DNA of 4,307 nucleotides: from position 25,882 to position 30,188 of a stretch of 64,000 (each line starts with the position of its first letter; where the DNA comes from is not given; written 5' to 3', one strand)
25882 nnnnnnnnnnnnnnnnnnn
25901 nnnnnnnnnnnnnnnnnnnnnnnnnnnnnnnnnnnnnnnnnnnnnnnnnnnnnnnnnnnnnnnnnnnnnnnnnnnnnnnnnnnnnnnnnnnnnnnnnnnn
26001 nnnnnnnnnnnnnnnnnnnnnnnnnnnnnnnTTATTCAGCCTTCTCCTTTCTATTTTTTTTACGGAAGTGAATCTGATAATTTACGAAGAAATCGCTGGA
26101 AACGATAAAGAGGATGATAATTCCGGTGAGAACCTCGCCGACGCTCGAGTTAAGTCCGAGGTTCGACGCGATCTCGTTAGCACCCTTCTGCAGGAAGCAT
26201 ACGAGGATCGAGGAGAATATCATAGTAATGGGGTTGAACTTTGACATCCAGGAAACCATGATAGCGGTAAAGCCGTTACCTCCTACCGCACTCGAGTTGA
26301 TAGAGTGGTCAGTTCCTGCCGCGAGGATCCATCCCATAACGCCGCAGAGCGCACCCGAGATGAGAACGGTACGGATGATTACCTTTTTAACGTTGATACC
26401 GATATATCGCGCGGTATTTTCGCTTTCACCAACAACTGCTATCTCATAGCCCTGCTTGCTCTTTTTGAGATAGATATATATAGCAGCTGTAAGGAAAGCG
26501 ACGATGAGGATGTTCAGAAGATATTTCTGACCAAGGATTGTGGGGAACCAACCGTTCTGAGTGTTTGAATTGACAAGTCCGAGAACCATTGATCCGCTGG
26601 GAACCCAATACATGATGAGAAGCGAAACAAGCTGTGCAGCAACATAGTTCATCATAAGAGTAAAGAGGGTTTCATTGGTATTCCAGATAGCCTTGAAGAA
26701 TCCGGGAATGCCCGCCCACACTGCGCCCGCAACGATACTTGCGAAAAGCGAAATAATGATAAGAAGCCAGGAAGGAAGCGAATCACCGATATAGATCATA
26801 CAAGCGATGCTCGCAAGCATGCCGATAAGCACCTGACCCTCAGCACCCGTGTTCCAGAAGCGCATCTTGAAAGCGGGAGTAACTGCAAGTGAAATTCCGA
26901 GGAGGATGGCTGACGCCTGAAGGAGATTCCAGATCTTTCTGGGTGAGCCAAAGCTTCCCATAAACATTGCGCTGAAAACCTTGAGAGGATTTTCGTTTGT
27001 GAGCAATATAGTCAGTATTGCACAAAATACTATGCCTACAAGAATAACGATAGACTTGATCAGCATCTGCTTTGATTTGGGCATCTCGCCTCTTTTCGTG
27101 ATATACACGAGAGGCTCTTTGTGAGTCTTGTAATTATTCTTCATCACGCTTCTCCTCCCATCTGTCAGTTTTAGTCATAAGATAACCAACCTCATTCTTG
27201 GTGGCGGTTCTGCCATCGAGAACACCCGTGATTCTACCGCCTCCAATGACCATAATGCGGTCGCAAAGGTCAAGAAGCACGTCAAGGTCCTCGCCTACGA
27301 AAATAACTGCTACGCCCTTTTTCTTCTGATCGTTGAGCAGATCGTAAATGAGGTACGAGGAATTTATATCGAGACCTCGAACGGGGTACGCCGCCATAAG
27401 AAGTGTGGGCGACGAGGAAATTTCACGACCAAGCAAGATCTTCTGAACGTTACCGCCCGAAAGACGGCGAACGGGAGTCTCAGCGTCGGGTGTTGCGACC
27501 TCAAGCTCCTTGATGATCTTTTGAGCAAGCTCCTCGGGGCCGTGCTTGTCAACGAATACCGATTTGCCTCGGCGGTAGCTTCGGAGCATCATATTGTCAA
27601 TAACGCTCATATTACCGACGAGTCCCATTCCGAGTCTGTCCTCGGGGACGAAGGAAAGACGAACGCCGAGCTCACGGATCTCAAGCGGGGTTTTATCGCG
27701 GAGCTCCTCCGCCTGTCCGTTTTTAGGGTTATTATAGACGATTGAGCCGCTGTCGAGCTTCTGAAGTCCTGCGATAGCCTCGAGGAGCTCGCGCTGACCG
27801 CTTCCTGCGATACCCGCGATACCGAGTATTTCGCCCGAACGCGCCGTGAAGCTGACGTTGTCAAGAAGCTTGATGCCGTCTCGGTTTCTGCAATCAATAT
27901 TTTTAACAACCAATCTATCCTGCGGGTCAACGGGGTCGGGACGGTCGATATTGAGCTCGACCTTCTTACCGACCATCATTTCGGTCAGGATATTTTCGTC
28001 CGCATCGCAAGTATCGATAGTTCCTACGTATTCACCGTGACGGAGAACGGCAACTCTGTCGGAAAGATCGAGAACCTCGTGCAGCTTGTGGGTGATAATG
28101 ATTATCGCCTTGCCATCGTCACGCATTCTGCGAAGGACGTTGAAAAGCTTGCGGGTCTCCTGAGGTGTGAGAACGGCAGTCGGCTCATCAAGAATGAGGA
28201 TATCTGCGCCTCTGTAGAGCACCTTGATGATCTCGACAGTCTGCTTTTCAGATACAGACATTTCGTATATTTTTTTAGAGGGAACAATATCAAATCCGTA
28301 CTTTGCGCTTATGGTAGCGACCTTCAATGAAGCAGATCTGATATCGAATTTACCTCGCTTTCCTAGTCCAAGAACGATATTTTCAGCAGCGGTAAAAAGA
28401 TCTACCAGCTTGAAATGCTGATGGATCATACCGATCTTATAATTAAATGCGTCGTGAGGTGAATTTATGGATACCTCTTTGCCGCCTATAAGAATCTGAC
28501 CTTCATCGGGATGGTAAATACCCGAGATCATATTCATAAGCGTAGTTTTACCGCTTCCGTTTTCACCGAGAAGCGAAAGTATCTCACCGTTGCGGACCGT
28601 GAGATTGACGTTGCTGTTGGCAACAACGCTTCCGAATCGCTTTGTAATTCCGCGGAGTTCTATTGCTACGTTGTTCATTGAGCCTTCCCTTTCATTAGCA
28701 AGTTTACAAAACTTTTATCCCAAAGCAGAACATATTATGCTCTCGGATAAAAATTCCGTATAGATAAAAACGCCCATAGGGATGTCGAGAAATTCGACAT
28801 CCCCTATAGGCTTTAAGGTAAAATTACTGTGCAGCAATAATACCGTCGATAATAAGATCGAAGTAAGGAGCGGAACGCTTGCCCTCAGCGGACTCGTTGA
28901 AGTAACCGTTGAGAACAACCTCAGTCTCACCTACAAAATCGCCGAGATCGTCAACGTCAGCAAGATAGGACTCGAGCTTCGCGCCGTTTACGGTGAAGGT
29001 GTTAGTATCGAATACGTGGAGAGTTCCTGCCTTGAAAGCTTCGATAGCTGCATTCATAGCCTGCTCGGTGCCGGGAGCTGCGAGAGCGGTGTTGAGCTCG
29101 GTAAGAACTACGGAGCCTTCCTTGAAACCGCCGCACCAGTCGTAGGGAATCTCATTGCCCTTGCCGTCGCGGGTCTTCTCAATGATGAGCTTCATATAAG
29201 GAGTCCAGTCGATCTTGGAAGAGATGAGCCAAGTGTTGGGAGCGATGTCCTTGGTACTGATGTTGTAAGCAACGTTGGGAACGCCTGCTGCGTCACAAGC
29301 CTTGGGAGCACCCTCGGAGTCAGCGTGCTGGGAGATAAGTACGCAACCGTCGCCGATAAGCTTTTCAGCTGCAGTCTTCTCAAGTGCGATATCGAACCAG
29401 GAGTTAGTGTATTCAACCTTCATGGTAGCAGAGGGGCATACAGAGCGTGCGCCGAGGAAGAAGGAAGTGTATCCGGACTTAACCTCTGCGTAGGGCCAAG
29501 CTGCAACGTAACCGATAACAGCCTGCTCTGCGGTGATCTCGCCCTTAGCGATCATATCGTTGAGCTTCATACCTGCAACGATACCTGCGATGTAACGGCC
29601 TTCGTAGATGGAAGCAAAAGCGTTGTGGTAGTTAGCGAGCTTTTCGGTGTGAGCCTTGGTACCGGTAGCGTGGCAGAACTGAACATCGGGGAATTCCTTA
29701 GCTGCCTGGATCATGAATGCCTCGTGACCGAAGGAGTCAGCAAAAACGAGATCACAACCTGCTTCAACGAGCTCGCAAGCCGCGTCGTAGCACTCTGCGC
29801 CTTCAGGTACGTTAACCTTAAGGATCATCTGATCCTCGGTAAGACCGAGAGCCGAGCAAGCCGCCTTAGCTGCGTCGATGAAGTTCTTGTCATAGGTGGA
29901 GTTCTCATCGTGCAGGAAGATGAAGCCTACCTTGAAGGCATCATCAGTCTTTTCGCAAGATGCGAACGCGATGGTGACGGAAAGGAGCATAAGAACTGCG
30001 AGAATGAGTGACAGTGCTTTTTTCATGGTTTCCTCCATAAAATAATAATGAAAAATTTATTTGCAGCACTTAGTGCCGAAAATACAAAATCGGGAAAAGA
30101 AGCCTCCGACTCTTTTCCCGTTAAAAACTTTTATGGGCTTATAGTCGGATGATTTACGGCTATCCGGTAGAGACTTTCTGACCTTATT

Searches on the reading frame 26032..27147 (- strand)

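Call 54: search_protein_families(library=pfam, proteins=[window:26032-27147:-], max_evalue=0.000001)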
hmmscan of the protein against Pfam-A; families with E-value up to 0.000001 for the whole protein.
window:26032-27147:- (371 aa): 1 family
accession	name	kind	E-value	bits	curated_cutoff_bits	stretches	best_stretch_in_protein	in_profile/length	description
PF02653.21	BPD_transp_2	-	3.7e-26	92.3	26.8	1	74-349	4-269/269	Branched-chain amino acid transport system / permease component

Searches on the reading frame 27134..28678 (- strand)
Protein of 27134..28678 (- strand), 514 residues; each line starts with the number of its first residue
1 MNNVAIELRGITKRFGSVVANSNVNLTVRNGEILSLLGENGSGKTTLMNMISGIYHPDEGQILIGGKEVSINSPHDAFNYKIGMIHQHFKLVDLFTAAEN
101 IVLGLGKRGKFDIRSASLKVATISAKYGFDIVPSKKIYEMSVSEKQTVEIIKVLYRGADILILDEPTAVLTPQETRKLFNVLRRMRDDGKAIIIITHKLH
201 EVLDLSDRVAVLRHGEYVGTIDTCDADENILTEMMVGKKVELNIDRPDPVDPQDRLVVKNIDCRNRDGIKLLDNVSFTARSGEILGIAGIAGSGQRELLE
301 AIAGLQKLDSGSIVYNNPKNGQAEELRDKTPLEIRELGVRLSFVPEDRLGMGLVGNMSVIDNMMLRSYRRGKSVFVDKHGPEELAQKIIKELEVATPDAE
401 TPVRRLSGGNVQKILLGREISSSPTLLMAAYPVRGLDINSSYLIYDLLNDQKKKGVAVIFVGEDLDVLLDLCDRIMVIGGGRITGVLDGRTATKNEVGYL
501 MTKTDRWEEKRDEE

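Call 54: search_protein_families(library=pfam, proteins=[window:27134-28678:-], max_evalue=0.000001)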
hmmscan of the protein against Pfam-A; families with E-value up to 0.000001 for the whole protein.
window:27134-28678:- (514 aa): 1 family
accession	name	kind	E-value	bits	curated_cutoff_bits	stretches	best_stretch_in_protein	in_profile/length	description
PF00005.33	ABC_tran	-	2.7e-46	158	25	2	23-168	3-137/137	ABC transporter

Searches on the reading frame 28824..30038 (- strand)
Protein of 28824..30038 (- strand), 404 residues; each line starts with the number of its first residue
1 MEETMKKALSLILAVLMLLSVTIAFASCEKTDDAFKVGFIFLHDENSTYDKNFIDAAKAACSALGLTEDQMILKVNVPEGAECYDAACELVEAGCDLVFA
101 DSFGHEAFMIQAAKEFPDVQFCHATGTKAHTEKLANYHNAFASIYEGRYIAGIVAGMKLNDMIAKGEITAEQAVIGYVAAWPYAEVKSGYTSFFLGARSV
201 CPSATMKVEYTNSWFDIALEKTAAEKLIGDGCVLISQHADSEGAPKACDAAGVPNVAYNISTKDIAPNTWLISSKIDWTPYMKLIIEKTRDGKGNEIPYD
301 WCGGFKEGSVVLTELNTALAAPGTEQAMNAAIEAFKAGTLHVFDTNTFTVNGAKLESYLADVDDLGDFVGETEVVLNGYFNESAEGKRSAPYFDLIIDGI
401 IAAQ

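Call 54: search_protein_families(library=pfam, proteins=[window:28824-30038:-], max_evalue=0.000001)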
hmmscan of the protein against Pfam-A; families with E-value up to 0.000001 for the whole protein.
window:28824-30038:- (404 aa): 1 family
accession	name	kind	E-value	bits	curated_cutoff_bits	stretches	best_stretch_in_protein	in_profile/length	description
PF02608.20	Bmp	-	3.5e-22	79.2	24.1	1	80-320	46-276/301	ABC transporter substrate-binding protein PnrA-like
